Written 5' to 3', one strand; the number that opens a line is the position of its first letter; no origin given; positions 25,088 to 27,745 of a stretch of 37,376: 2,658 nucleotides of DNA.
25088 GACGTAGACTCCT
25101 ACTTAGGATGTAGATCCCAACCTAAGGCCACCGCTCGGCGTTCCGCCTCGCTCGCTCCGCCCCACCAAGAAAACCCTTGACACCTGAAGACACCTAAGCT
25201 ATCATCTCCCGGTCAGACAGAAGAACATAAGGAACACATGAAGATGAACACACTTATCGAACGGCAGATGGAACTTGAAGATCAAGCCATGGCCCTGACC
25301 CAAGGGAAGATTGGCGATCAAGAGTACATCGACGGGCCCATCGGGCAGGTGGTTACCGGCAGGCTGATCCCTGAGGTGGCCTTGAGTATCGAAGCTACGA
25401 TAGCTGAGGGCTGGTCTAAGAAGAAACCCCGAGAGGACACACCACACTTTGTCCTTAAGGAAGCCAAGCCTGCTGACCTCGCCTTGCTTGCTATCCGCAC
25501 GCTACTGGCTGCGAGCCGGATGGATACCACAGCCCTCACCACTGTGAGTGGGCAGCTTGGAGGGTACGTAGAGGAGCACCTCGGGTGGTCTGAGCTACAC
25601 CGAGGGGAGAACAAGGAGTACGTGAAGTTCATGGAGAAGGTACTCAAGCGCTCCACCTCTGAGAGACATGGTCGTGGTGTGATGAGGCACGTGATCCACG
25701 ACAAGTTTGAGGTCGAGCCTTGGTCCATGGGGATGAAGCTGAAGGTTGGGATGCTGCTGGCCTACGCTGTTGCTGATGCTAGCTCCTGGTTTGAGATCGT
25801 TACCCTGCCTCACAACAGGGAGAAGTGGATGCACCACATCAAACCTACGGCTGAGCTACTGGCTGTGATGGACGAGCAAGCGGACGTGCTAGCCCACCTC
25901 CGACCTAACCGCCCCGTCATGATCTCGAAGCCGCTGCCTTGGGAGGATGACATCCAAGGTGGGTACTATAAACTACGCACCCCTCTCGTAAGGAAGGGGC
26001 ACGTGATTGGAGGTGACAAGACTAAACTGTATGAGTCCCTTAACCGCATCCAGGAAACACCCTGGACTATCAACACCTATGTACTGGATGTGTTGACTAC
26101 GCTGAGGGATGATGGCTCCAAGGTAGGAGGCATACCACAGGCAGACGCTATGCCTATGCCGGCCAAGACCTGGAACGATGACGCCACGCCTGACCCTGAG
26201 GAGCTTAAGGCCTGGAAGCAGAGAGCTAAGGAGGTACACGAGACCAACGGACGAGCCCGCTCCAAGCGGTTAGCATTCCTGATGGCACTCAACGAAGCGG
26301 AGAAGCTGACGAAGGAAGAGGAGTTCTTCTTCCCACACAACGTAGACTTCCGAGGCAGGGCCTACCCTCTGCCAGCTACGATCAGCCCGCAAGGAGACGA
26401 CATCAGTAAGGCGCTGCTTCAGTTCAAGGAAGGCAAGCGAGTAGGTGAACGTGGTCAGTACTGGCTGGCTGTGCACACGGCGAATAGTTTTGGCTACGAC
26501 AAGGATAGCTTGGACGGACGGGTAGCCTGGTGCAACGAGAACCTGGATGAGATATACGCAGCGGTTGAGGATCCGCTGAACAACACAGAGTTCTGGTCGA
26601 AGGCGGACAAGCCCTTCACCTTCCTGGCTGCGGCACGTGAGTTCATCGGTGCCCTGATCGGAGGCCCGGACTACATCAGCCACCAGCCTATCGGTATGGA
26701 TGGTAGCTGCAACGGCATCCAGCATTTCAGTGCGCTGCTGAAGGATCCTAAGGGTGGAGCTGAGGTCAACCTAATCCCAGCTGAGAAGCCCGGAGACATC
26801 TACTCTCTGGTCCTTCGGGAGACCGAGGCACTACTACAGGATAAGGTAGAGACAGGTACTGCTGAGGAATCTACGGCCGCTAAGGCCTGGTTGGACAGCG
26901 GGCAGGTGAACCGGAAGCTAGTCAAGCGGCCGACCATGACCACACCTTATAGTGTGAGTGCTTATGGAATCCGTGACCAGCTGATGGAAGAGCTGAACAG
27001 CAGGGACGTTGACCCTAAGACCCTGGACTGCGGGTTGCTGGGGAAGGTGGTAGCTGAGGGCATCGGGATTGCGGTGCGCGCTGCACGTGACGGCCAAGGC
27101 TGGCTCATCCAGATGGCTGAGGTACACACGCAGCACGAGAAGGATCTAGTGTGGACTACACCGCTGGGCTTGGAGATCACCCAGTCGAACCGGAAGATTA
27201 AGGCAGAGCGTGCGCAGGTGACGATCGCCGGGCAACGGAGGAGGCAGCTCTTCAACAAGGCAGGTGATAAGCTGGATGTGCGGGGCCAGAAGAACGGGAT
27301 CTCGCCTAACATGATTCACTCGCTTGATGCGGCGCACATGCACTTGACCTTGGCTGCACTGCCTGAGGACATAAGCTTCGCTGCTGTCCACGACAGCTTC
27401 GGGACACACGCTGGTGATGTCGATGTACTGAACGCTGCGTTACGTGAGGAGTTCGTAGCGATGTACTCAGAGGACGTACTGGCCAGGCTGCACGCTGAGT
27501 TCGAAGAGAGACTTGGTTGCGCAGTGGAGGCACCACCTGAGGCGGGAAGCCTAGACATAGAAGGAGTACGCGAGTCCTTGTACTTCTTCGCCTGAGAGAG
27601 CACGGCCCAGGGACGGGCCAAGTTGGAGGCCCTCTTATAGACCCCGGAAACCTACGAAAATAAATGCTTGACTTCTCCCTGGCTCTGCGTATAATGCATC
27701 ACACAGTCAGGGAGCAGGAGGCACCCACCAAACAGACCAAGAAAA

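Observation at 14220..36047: Nine or more stem-loops with a fixed A-N-G-G-A-Y hexaloop (CsrA/RsmA-type binding hairpins) on the transcribed strand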

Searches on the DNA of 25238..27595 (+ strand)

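Call 3: search_dna_similar(query=window:25238-27595:+, collection=phages, mode=near, max_rows=20)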
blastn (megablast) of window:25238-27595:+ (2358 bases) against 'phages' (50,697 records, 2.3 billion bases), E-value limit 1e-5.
No match.
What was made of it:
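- Tried and rejected: Megablast of the RNAP gene against phages found nothing (call 3).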

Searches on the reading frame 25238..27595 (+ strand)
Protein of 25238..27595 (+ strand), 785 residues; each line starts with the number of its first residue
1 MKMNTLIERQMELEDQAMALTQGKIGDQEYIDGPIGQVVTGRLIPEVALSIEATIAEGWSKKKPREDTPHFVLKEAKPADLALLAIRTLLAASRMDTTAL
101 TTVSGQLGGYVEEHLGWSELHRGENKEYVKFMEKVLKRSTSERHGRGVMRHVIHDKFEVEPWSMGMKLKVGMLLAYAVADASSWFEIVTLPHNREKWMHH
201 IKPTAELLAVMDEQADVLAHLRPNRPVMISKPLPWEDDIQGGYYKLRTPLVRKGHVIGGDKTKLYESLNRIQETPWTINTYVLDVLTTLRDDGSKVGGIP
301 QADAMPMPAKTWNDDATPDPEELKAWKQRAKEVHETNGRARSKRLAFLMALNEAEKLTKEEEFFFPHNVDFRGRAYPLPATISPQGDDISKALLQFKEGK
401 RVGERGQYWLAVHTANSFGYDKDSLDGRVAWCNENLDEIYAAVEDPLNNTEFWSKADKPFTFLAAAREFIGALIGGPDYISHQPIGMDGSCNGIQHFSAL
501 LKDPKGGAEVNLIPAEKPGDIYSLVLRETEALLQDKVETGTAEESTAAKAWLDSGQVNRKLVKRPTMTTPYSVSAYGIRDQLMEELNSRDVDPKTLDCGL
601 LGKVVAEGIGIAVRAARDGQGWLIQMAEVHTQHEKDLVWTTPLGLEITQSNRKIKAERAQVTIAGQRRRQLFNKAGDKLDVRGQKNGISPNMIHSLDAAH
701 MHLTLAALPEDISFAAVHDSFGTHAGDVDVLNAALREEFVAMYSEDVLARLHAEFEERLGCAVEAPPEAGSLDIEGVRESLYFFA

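Call 6: search_protein_families(library=pfam, proteins=[window:25238-27595:+])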
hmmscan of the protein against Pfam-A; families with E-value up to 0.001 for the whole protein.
window:25238-27595:+ (785 aa): 2 families
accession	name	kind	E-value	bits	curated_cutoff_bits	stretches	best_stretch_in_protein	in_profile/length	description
PF00940.24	RNA_pol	-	3.4e-108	362.8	22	1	400-760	1-373/448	DNA-dependent RNA polymerase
PF14700.11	RPOL_N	-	3e-07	30.6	30.1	1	73-252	83-302/334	DNA-directed RNA polymerase N-terminal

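Call 10: search_dna_similar(query=window:25238-27595:+, collection=phages, mode=protein, max_rows=25)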
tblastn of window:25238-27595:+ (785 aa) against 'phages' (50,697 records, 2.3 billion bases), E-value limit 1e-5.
Records with a match: 2815; places in all: 2856; records where one place covers at least 80% of the query: 1959.
Best place of each record, by identity: <60% 2815.
By first word of the organism name: Klebsiella 715; Escherichia 365; Pseudomonas 342; Acinetobacter 169; Vibrio 139; Salmonella 122; Yersinia 92; Pectobacterium 91; Ralstonia 55; Xanthomonas 54; and 76 more.
By host as written in the record: - 392; Klebsiella pneumoniae 380; Escherichia coli 124; Acinetobacter baumannii 61; Pseudomonas putida KT2440 and Paw85 53; Pseudomonas aeruginosa 49; Yersinia pestis 38; Pectobacterium atrosepticum DSM18077 35; and 722 more.
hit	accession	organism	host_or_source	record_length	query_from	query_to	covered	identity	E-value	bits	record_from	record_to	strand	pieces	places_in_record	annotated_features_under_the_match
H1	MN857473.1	Caulobacter phage S2B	Caulobacter vibrioides CB15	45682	7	785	99%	35.0%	9e-129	430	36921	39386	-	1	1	S2B_gp054c: RNA polymerase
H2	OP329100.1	Pseudomonas phage LUZ100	Pseudomonas aeruginosa PaLo41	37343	7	785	99%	34.8%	1e-122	412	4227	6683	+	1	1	DNA-directed RNA polymerase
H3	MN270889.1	Ralstonia phage P-PSG-11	Ralstonia solanacearum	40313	6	785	99%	34.6%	1e-116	394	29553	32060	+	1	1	RNA polymerase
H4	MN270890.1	Ralstonia phage P-PSG-11-1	Ralstonia solanacearum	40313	6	785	99%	34.6%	1e-116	394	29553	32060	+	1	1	RNA polymerase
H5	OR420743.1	Roseobacter phage CRP-125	Paracoccaceae bacterium strain FZCC0023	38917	4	785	100%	33.5%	2e-116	394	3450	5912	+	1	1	RNA polymerase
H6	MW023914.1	Rhizobium phage vB_RleA_TRX32-1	Rhizobium leguminosarum TRX32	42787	4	785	100%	33.4%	2e-117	397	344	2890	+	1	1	DNA-directed RNA polymerase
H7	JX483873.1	Rhizobium phage RHEph01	Rhizobium etli Brasil5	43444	4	785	100%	33.4%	7e-116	392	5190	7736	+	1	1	putative DNA-dependent RNA polymerase protein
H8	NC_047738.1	Rhizobium phage RHEph01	Rhizobium etli Brasil5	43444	4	785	100%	33.4%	7e-116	392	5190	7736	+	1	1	putative DNA-dependent RNA polymerase protein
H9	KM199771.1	Mesorhizobium phage vB_MloP_Lo5R7ANS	Mesorhizobium loti R7ANS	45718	6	785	99%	32.6%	3e-113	384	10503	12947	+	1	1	DNA-directed RNA polymerase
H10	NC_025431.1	Mesorhizobium phage vB_MloP_Lo5R7ANS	Mesorhizobium loti R7ANS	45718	6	785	99%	32.6%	3e-113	384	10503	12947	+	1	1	RNA polymerase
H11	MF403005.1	Agrobacterium phage Atu_ph02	Agrobacterium tumefaciens C58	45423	7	784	99%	32.3%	4e-111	378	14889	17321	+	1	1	RNA polymerase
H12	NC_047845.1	Agrobacterium phage Atu_ph02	Agrobacterium tumefaciens C58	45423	7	784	99%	32.3%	4e-111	378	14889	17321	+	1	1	RNA polymerase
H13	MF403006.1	Agrobacterium phage Atu_ph03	Agrobacterium tumefaciens C58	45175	7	784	99%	32.2%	1e-110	377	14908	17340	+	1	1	DNA-directed RNA polymerase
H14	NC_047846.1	Agrobacterium phage Atu_ph03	Agrobacterium tumefaciens C58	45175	7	784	99%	32.2%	1e-110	377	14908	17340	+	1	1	RNA polymerase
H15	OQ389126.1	Ralstonia phage BOESR1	Ralstonia pseudosolanacearum (NCPPB ...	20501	37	785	95%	33.3%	1e-113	385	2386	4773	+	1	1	RNA polymerase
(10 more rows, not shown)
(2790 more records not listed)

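Call 11: find_related_loci(query=window:25238-27595:+, collection=viral_contigs, flank=10000)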
Query window:25238-27595:+ (785 aa) in viral_contigs; peptide patterns used: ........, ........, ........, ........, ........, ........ (x = any residue, [..] = any of these).
17 stretches matched a pattern; 15 encode a relative of the query (tblastn E <= 1e-3); 15 distinct loci.
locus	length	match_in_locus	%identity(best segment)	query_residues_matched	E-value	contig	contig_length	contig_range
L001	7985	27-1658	40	264-785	2e-113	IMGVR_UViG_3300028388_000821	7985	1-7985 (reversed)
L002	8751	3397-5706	32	36-785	2e-107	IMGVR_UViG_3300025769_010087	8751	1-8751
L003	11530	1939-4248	32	36-785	3e-107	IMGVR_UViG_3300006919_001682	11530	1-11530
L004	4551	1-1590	37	276-785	5e-93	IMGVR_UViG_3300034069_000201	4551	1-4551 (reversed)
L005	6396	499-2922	31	13-777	5e-91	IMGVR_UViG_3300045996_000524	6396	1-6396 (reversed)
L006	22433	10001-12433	30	1-785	2e-90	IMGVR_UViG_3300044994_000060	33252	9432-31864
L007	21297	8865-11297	30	1-785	2e-90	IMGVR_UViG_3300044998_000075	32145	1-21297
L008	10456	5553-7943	30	32-785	2e-87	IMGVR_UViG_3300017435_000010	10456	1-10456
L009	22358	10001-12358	30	49-785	7e-85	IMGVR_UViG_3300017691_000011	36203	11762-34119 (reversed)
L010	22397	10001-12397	30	32-785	6e-83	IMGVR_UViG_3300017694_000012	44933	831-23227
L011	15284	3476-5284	32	228-785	9e-74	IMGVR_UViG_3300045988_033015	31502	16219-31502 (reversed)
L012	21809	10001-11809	32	228-785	3e-73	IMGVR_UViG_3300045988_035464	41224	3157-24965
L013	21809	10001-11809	32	228-785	2e-72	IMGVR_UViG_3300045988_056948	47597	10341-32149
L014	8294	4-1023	35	452-785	9e-52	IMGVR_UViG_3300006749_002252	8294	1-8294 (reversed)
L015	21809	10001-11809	32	228-785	3e-71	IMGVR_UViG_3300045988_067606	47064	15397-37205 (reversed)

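Call 12: find_homologous_proteins(query=window:25238-27595:+, max_evalue=1e-50)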
Query window:25238-27595:+ (785 aa): 101 proteins with E <= 1e-50 among 8000 candidates.
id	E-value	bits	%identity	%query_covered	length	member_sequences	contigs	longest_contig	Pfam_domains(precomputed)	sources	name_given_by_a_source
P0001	0.0e+0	1798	100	100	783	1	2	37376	PF14700.12,PF00940.25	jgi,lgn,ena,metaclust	metaclust:\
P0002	3.3e-135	470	36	100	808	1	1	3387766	PF14700.12,PF00940.25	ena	-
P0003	3.7e-132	460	36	100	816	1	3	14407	PF14700.12,PF00940.25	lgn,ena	-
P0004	2.5e-131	457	37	99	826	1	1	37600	PF14700.12,PF00940.25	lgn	-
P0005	4.3e-129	450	34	99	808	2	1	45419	PF14700.12,PF00940.25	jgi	jgi:DNA-directed RNA polymerase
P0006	6.8e-127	443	36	93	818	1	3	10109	PF14700.12,PF00940.25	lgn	-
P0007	1.5e-126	442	35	99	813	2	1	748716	PF14700.12,PF00940.25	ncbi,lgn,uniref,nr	ncbi:DNA-directed RNA polymerase [Paraburkholderia susongensis]|uniref:DNA-directed RNA polymerase n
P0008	4.7e-125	437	34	99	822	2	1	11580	PF14700.12,PF00940.25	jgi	-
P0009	5.4e-125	437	34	99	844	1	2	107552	PF14700.12,PF00940.25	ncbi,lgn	-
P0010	3.8e-124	434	38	79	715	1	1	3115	PF14700.12,PF00940.25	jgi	jgi:DNA-directed RNA polymerase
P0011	3.9e-124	434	35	90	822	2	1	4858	PF14700.12,PF00940.25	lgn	-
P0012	1.4e-123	432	33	93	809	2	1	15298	PF14700.12,PF00940.25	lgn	-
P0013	3.3e-118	414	34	99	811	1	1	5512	PF14700.12,PF00940.25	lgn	-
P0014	6.6e-116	407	34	99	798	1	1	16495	PF14700.12,PF00940.25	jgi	jgi:DNA-directed RNA polymerase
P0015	7.0e-116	406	34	100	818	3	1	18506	PF14700.12,PF00940.25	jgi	-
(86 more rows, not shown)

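Call 14: find_encoding_contigs(protein=P0001, flank=10000, max_places=6)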
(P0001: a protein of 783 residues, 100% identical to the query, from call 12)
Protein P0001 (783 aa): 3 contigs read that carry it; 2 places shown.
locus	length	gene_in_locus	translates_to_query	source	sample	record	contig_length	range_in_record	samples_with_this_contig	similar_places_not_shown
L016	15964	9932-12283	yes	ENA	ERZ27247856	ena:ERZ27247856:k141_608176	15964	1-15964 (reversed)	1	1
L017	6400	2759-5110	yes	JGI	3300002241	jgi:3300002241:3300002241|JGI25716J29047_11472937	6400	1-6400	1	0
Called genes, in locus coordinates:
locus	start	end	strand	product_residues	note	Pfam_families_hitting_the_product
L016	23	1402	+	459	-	PF03906:Phage_T7_tail, PF26696:PTL_trimer (faint)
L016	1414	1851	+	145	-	-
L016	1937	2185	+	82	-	-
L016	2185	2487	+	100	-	-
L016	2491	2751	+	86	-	-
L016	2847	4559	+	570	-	PF17289:Terminase_6C (weak), PF22530:Terminase-T7_RNaseH-like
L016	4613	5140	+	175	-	PF00959:Phage_lysozyme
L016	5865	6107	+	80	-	-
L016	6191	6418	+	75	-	-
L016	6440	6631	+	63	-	-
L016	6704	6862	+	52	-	-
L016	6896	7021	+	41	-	-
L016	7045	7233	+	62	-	-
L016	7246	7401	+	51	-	-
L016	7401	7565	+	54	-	-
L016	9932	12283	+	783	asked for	PF14700:RPOL_N (faint), PF00940:RNA_pol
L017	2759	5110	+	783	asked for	PF14700:RPOL_N (faint), PF00940:RNA_pol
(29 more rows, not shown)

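Call 15: find_encoding_contigs(protein=P0004, flank=10000, max_places=3)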
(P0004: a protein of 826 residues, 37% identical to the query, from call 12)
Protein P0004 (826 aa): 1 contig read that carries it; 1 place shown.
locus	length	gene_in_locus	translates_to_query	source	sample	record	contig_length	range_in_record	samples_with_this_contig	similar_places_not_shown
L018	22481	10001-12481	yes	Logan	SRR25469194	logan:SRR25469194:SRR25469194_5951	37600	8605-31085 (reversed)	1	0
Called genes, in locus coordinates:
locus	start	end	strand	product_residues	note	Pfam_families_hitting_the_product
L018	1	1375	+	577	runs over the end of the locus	PF22530:Terminase-T7_RNaseH-like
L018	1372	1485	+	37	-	-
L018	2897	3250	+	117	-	-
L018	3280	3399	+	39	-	-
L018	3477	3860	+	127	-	-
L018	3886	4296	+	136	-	PF26820:Phage_T4_Y00F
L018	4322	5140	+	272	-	-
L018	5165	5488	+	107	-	-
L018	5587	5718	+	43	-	-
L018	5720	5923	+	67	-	-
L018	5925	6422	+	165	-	-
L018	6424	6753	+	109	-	PF13412:HTH_24 (faint)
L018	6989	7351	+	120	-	-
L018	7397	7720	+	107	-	-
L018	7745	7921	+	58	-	-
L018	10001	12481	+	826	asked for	PF14700:RPOL_N, PF00940:RNA_pol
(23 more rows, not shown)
